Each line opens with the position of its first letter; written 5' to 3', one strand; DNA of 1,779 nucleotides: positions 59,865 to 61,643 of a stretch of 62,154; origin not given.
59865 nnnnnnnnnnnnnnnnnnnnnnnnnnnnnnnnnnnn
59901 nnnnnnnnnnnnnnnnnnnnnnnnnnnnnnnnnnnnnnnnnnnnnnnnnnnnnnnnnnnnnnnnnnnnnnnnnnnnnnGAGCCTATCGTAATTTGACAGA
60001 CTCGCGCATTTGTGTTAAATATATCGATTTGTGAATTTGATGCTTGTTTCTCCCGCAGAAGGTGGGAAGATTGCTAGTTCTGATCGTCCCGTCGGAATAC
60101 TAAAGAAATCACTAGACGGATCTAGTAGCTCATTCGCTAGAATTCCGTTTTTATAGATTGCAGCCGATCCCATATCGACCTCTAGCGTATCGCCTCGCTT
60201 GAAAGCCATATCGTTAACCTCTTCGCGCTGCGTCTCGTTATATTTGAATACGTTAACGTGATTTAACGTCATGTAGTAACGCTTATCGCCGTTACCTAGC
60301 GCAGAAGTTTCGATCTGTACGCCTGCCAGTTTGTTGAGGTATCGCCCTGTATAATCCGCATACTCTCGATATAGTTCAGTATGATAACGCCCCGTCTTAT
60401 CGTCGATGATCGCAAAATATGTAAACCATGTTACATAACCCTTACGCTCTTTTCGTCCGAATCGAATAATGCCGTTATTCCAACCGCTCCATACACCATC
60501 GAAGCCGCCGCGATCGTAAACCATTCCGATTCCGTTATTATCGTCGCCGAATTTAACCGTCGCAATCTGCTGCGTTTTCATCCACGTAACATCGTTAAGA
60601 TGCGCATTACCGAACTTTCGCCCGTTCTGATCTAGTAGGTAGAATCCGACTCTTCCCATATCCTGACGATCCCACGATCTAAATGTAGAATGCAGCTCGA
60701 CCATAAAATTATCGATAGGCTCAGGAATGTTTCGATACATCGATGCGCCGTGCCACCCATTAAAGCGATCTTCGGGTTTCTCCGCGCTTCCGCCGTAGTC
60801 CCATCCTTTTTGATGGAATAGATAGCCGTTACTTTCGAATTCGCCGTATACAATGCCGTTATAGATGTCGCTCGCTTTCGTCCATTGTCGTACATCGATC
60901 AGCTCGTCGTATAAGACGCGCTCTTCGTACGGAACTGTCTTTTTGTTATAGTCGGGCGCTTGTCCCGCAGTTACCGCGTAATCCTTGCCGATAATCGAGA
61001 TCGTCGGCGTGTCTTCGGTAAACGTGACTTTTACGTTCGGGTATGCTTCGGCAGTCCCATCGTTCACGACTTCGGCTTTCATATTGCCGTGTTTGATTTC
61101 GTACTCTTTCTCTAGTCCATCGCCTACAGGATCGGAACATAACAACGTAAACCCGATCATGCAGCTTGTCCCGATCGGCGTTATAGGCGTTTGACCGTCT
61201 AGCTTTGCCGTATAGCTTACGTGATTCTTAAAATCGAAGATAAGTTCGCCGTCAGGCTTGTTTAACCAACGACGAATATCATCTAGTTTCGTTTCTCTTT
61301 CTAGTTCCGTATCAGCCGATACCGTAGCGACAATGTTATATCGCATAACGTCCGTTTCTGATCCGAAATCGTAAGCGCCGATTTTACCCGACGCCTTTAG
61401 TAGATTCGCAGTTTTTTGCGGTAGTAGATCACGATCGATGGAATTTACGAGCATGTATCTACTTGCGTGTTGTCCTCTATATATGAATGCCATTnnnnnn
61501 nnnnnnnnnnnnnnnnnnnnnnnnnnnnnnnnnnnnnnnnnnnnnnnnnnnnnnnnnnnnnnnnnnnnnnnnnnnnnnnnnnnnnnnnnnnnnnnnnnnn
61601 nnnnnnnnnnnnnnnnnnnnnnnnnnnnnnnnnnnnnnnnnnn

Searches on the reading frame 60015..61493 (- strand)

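Call 17: search_protein_families(library=pfam, proteins=[window:60015-61493:-], max_evalue=0.001)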
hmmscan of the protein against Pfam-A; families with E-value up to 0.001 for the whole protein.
window:60015-61493:- (492 aa): 2 families
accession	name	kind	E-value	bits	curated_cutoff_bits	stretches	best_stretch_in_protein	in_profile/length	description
PF22768.1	SPP1_Dit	-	2.3e-12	47.4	25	1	423-491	29-97/97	Siphovirus-type tail component, C-terminal domain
PF05709.17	Sipho_tail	-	8.8e-06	26.4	24.2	1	17-109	12-108/118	Phage tail protein RIFT-related domain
